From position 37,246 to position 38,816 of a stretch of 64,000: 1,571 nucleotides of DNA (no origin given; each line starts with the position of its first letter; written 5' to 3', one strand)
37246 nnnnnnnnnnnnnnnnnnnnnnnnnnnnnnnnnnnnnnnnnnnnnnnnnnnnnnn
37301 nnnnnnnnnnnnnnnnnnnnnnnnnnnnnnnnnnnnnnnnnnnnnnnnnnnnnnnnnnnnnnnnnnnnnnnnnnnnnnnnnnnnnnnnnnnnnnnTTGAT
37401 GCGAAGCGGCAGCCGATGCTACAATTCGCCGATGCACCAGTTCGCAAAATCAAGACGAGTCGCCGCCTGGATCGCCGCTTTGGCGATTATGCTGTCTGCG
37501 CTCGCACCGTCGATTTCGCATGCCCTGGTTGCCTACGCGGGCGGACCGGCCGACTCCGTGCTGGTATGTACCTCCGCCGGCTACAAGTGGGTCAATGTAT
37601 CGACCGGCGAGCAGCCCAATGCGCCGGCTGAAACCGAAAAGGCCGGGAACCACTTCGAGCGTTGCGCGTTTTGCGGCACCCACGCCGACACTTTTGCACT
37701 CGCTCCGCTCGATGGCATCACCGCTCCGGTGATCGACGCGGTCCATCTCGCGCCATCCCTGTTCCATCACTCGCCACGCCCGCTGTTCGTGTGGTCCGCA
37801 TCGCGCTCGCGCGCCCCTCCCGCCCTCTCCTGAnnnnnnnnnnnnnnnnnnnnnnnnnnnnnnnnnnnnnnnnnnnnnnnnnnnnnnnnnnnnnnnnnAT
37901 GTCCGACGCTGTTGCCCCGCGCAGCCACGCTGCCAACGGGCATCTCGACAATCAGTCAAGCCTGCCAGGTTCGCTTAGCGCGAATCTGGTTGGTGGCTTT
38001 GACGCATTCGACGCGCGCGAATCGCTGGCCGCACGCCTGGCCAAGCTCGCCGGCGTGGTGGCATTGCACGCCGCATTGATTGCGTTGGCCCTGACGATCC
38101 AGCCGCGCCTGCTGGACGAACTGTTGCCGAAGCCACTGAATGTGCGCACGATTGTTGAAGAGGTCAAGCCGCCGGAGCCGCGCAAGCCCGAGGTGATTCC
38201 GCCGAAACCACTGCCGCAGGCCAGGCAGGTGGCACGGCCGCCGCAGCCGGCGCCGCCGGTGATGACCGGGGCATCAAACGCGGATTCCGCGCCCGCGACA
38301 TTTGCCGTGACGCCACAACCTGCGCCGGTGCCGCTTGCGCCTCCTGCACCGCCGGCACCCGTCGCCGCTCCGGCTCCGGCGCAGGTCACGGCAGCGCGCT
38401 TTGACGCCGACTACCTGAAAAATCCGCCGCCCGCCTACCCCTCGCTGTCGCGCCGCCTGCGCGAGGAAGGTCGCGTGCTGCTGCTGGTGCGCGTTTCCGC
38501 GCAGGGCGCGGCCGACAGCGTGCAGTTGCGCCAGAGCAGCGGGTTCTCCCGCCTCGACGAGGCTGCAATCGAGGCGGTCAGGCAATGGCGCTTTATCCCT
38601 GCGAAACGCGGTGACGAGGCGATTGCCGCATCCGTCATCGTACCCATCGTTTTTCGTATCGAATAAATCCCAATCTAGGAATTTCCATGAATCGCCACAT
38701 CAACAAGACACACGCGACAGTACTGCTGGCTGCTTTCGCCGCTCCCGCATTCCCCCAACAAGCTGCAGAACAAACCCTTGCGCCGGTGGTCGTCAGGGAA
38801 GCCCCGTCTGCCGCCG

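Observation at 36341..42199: Back-to-back DUF2946 arrest-peptide leaders heading two divergent copper-related units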

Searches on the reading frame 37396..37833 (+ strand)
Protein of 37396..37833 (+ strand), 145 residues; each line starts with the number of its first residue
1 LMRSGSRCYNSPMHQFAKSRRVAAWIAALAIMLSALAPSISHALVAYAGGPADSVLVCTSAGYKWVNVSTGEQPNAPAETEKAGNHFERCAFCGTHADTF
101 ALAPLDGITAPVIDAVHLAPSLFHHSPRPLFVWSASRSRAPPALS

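Call 3: search_protein_families(library=pfam, proteins=[window:37396-37833:+], max_evalue=0.01)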
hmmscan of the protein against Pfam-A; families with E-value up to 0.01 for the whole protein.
window:37396-37833:+ (145 aa): 1 family
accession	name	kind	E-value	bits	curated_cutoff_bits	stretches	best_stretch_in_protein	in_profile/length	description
PF11162.13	DUF2946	-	4.1e-16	60.2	23.7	1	24-142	1-117/117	Protein of unknown function (DUF2946)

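Call 15: find_homologous_proteins(query=window:37432-37833:+, max_evalue=0.001)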
Query window:37432-37833:+ (133 aa): 91 proteins with E <= 0.001 among 157 candidates.
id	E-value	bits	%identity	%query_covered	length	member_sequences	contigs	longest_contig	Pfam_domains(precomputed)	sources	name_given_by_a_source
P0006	8.4e-82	290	99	100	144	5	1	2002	PF11162.14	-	-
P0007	1.7e-62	227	78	100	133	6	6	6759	PF11162.14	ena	-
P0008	1.1e-57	212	83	88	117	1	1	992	PF11162.14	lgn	-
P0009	1.4e-51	192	70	94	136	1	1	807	PF11162.14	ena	-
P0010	3.6e-30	123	50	100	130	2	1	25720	PF11162.14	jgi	jgi:hypothetical protein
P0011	8.2e-28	115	46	95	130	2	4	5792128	PF11162.14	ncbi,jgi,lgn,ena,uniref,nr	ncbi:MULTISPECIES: DUF2946 domain-containing protein [Oxalobacteraceae]|jgi:hypothetical protein|uni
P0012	1.4e-27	114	47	95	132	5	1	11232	PF11162.14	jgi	jgi:hypothetical protein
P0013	1.7e-27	114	46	95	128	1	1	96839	PF11162.14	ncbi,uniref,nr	ncbi:DUF2946 domain-containing protein [Noviherbaspirillum sp.]|uniref:DUF2946 domain-containing pro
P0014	1.9e-27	114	46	95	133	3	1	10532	PF11162.14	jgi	jgi:hypothetical protein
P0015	3.0e-27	113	45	95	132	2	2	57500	PF11162.14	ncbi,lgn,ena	-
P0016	5.0e-27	112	47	92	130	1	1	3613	PF11162.14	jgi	jgi:hypothetical protein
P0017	1.5e-26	111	45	93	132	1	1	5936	PF11162.14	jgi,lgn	jgi:hypothetical protein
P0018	2.1e-26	110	45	95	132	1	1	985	PF11162.14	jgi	jgi:hypothetical protein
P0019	1.5e-25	108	81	50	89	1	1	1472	PF11162.14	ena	-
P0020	1.7e-25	107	46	93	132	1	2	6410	PF11162.14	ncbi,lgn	-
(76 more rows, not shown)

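Call 19: find_encoding_contigs(protein=P0007, flank=10000)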
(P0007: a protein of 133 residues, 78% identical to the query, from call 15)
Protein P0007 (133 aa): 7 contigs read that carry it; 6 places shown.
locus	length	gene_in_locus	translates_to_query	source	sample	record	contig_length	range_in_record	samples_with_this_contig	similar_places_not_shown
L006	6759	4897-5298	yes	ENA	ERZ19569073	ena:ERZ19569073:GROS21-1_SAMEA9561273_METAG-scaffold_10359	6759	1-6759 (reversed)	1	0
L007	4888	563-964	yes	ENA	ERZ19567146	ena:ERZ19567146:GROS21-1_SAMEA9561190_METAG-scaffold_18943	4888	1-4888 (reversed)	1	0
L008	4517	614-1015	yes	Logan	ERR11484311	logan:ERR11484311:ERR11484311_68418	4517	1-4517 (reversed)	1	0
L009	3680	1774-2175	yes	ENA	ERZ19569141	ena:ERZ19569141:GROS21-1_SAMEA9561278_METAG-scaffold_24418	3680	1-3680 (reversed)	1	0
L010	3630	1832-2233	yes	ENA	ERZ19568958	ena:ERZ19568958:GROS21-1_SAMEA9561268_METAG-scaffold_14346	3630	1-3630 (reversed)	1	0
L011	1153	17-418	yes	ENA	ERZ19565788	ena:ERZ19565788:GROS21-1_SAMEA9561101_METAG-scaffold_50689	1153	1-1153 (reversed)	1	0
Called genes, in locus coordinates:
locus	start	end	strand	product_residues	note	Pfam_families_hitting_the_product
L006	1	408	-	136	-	?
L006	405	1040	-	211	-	PF26971:TM-like_Thioredoxin-like_C (faint), PF00578:AhpC-TSA (weak), PF02630:SCO1-SenC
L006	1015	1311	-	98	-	-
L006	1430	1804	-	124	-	PF11162:DUF2946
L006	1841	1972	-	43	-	-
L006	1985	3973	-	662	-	PF07715:Plug, PF00593:TonB_dep_Rec_b-barrel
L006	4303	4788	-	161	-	-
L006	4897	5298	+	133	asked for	PF11162:DUF2946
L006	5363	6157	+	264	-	PF03544:TonB_C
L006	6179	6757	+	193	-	?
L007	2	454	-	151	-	?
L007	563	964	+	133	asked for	PF11162:DUF2946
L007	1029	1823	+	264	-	PF03544:TonB_C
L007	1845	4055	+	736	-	-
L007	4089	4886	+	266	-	?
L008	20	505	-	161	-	-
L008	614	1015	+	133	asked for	PF11162:DUF2946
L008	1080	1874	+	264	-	PF03544:TonB_C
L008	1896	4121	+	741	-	PF07715:Plug, PF00593:TonB_dep_Rec_b-barrel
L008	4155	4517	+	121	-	?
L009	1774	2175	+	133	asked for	PF11162:DUF2946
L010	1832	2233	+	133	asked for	PF11162:DUF2946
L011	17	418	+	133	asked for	PF11162:DUF2946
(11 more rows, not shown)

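Call 30: search_protein_families(library=ncbifam, proteins=[window:37432-37833:+, L006:4303-4788:-, L008:1896-4121:+, L006:1985-3973:-], max_evalue=0.001)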
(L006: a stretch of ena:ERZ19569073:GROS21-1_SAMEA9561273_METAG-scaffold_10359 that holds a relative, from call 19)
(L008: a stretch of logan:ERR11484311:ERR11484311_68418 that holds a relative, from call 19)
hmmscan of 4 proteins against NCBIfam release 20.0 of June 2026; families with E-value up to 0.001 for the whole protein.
window:37432-37833:+ (133 aa): 0 families

L006:4303-4788:- (161 aa): 1 family
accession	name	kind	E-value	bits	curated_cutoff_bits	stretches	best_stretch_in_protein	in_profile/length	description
NF033672.1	mbn_chaper_assoc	subfamily_domain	3.4e-34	116.9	50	1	30-133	1-104/104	copper uptake system-associated protein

L008:1896-4121:+ (741 aa): 20 families
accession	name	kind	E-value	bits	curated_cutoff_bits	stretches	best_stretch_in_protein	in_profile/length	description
TIGR01783.1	TonB-siderophor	subfamily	1.3e-33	116.6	223.5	1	107-708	58-629/649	TonB-dependent siderophore receptor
TIGR01785.1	TonB-hemin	subfamily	1.6e-21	76.5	316.85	1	60-706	18-660/677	TonB-dependent heme/hemoglobin receptor family protein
TIGR01786.1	TonB-hemlactrns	subfamily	2.3e-13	49.4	323.75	1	36-709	2-695/719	TonB-dependent hemoglobin/transferrin/lactoferrin family receptor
NF053590.1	TonB_dep_TOL0244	equivalog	7.9e-13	47.9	645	1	126-228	106-206/604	TOL_0244 family TonB-dependent receptor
TIGR01779.1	TonB-B12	equivalog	4.7e-12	45.3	599.7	1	67-221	52-212/614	TonB-dependent vitamin B12 receptor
NF050067.1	TonBEntbctnRecCfrA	equivalog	5.1e-12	44.9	1200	2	129-173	127-171/698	TonB-dependent ferric enterobactin receptor CfrA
NF010038.0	PRK13513.1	equivalog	6e-12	44.9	942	1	129-172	134-177/659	ligand-gated channel protein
NF010010.0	PRK13483.1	equivalog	6.2e-12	44.3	927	1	127-171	130-174/660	ligand-gated channel protein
NF041535.1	TonB_rec_PqqU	equivalog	6.7e-11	41.2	1200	1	112-275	82-241/676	TonB-dependent receptor PqqU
NF007926.1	PRK10641.1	equivalog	2e-10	39.8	836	1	68-229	52-220/617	TonB-dependent vitamin B12 receptor BtuB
NF047944.1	FoxamRcptFoxA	equivalog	3.7e-10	38.7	1300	1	111-207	113-211/697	ferrioxamine B receptor FoxA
NF010651.0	PRK14050.1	equivalog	7.9e-09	34.2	884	1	127-207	153-234/730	TonB-dependent siderophore receptor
NF010011.0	PRK13484.1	equivalog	4.1e-08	31.9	1197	1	131-244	130-245/682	IreA family TonB-dependent siderophore receptor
NF010051.0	PRK13528.1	subfamily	7e-08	31.2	583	1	129-171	141-183/727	FepA family TonB-dependent siderophore receptor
NF010048.1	PRK13524.1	subfamily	2.8e-07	29.4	493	1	131-171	147-187/744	FepA family TonB-dependent siderophore receptor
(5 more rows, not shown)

L006:1985-3973:- (662 aa): 9 families
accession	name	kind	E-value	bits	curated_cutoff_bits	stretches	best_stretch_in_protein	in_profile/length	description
TIGR01783.1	TonB-siderophor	subfamily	7.2e-24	84.4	223.5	2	421-642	408-621/649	TonB-dependent siderophore receptor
NF053590.1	TonB_dep_TOL0244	equivalog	1.2e-10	40.7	645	1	72-641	35-580/604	TOL_0244 family TonB-dependent receptor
TIGR01782.1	TonB-Xanth-Caul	subfamily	2.6e-10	39.2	310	1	72-176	30-129/868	TonB-dependent receptor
TIGR01785.1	TonB-hemin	subfamily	5e-10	38.4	316.85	1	470-658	465-673/677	TonB-dependent heme/hemoglobin receptor family protein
NF041676.1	FecA_OM_dicitr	equivalog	7e-08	30.9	1100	1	557-644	659-748/773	TonB-dependent Fe(3+) dicitrate receptor FecA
TIGR01779.1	TonB-B12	equivalog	9.7e-08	31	599.7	1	46-247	28-220/614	TonB-dependent vitamin B12 receptor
NF041535.1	TonB_rec_PqqU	equivalog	2.2e-07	29.6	1200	1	114-269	61-223/676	TonB-dependent receptor PqqU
TIGR01786.1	TonB-hemlactrns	subfamily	4.3e-06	25.4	323.75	0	470-644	488-689/719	TonB-dependent hemoglobin/transferrin/lactoferrin family receptor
NF007926.1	PRK10641.1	equivalog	0.0004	19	836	0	70-172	49-143/617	TonB-dependent vitamin B12 receptor BtuB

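Call 41: find_related_loci(query=A4, collection=genome_contigs, flank=8000)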
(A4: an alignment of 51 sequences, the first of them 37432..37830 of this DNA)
Query A4 (133 aa) in genome_contigs; peptide patterns used: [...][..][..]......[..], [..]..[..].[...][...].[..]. (x = any residue, [..] = any of these).
351 stretches matched a pattern; 191 encode a relative of the query (tblastn E <= 1e-3); the best 80 are kept; 80 distinct loci.
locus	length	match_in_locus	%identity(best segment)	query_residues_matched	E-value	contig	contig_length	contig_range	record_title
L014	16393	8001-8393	46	1-133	2e-33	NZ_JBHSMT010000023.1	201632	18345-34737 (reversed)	Paraherbaspirillum soli strain KACC 12633 velvet_auto_105_23, whole genome shotgun sequence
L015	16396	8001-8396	47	1-133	5e-33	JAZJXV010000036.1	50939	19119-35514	MAG: Pseudomonadota bacterium isolate ADI_H1L3_2_122_18_3-bin011 ADIH1L32_B011_0_000000000036, whole genome shotgun sequ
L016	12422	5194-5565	49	9-133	9e-33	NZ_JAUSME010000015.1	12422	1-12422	MAG: Herminiimonas sp. isolate E19_concoct.bin.79 E19_k141_199750, whole genome shotgun sequence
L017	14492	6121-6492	46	7-133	6e-32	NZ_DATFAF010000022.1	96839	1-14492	MAG: Noviherbaspirillum sp. isolate SMAG_U8494 k141_355996, whole genome shotgun sequence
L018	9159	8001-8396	46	1-133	1e-31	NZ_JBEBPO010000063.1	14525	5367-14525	MAG: Herminiimonas fonticola isolate T1.bin.26 NODE_6782_length_14525_cov_33.865860, whole genome shotgun sequence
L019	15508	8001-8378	45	7-133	2e-31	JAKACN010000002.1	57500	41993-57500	MAG: Proteobacteria bacterium isolate WH4.bin15 NODE_367_length_57500_cov_1.328709, whole genome shotgun sequence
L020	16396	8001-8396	45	1-133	2e-31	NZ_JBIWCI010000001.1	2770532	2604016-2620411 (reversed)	Herminiimonas sp. NPDC097707 NPDC097707_271_C12.ctg-0001, whole genome shotgun sequence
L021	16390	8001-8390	47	1-133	1e-30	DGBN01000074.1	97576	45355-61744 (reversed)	MAG TPA_asm: Oxalobacteraceae bacterium UBA4003 UBA4003_contig_495, whole genome shotgun sequence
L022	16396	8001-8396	44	1-133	2e-30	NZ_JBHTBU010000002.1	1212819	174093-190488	Herminiimonas glaciei strain CCUG 59859 GCM70025282_2, whole genome shotgun sequence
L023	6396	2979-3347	46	8-133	5e-30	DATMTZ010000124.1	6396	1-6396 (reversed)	MAG TPA_asm: Oxalicibacterium sp. isolate SMAG_U13027 k141_43447, whole genome shotgun sequence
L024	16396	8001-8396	43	1-133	3e-29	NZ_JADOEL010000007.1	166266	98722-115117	Herminiimonas contaminans strain Marseille-Q4544 contig00007, whole genome shotgun sequence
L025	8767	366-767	43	1-130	2e-29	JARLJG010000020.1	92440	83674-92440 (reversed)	MAG: Burkholderiaceae bacterium isolate MAG_BA346 MetaBAT2_Bin_346_Anoxic_k141_556620, whole genome shotgun sequence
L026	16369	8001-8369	41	7-130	2e-29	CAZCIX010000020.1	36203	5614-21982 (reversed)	MAG TPA_asm: uncultured Burkholderiaceae bacterium isolate SRP278252_co1_297 genome assembly, contig: NODE_1732_length_3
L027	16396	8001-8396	42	1-133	5e-29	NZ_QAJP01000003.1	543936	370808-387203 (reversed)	Herminiimonas sp. KBW02 KBW2_CGATGT_contig_3, whole genome shotgun sequence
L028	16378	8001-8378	44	7-133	4e-29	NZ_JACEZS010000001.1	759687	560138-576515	Rugamonas fusca strain FT3S NODE_1_length_759687_cov_32.874713_1, whole genome shotgun sequence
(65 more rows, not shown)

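Call 45: search_protein_families(library=pfam, proteins=[L028:5353-5985:-, L028:5891-6931:-, L028:7100-7675:-, L028:7983-8381:+, L028:8556-9725:+, L028:10027-10524:+, L028:10521-12413:+, L028:12149-14092:+, L028:3308-4102:+, L028:4104-4829:+], max_evalue=0.001)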
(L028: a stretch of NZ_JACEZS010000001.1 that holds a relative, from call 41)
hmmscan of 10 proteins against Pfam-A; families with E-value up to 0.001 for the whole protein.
L028:5353-5985:- (210 aa): 4 families
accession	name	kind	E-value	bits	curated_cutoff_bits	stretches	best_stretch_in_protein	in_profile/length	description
PF00578.27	AhpC-TSA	-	1.6e-16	60.8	26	1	67-181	1-121/124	AhpC/TSA family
PF08534.16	Redoxin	-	3.5e-13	50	26.6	1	67-199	2-145/148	Redoxin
PF13905.12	Thioredoxin_8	-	1.8e-06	28.6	27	1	91-180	1-93/94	Thioredoxin-like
PF00085.26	Thioredoxin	-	7.1e-06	26.4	23.5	1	92-128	19-54/103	Thioredoxin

L028:5891-6931:- (346 aa): 0 families

L028:7100-7675:- (191 aa): 1 family
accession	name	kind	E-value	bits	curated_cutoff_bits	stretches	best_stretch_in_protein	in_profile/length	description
PF11162.13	DUF2946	-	4.7e-12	47.1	23.7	1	74-188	3-117/117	Protein of unknown function (DUF2946)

L028:7983-8381:+ (132 aa): 1 family
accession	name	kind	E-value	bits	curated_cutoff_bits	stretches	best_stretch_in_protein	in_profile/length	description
PF11162.13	DUF2946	-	5.2e-22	79.2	23.7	1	12-129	1-117/117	Protein of unknown function (DUF2946)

L028:8556-9725:+ (389 aa): 2 families
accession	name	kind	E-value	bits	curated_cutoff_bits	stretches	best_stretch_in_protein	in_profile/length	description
PF00899.27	ThiF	-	1.6e-76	257.1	28.1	1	21-255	1-233/238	ThiF family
PF00581.25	Rhodanese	-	2e-18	67.2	22.2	1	288-380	2-101/102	Rhodanese-like domain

L028:10027-10524:+ (165 aa): 1 family
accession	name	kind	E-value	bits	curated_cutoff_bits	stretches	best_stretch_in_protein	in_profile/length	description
PF02597.26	ThiS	-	3.3e-16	60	22.5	1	66-151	1-76/76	ThiS family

L028:10521-12413:+ (630 aa): 1 family
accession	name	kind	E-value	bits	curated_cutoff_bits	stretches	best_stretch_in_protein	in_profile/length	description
PF02515.22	CoA_transf_3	-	6.5e-71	239.8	23.3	2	308-597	1-310/366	CoA-transferase family III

L028:12149-14092:+ (647 aa): 2 families
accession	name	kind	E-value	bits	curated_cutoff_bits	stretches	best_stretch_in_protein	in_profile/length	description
PF00501.34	AMP-binding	-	1.1e-57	196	29.9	1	120-482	1-379/384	AMP-binding enzyme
PF13193.12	AMP-binding_C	-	4.6e-08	34.3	24.5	1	538-615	1-76/76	AMP-binding enzyme C-terminal domain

L028:3308-4102:+ (264 aa): 1 family
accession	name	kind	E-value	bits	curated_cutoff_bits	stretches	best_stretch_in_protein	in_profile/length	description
PF00239.26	Resolvase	-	2.3e-20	73.6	23.3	1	3-81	2-90/145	Resolvase, N terminal domain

L028:4104-4829:+ (241 aa): 0 families

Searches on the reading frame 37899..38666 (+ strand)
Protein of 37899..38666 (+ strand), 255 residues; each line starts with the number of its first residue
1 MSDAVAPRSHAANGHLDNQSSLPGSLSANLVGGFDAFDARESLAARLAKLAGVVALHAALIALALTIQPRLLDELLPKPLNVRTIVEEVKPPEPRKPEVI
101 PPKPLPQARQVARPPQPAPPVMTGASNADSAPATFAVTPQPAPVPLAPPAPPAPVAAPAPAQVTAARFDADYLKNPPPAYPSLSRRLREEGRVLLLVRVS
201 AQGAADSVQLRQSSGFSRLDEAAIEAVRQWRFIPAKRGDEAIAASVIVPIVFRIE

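Call 3: search_protein_families(library=pfam, proteins=[window:37899-38666:+], max_evalue=0.01)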
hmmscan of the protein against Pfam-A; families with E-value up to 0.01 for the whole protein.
window:37899-38666:+ (255 aa): 2 families
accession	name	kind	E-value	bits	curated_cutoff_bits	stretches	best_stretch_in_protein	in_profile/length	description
PF03544.19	TonB_C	-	4.4e-21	75.6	24.6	1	176-254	1-79/79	Gram-negative bacterial TonB protein C-terminal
PF13103.11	TonB_2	-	0.00082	19.9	22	1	192-235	27-70/85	TonB C terminal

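Call 30: search_protein_families(library=ncbifam, proteins=[window:37899-38666:+], max_evalue=0.001)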
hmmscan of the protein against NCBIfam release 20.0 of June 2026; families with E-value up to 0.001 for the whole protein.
window:37899-38666:+ (255 aa): 5 families
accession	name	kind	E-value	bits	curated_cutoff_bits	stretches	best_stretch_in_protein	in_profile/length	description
TIGR01352.1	tonB_Cterm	subfamily_domain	1.3e-20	73.4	27.1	1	178-254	1-75/76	TonB family protein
NF038079.1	TonB_sider_MxcH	equivalog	5.1e-11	41.4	925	1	177-254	9-85/792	TonB-dependent siderophore myxochelin receptor MxcH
NF047760.1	LIC10042_TonB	equivalog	1.6e-05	25.1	100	1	180-255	87-156/156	LIC_10042 family TonB-like protein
NF033761.1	gliding_GltJ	equivalog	0.00045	19.4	450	1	46-165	373-490/671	adventurous gliding motility protein GltJ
NF033768.1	myxo_SS_tail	domain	0.00067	19.7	40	0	184-252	26-91/92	AgmX/PglI C-terminal domain-containing protein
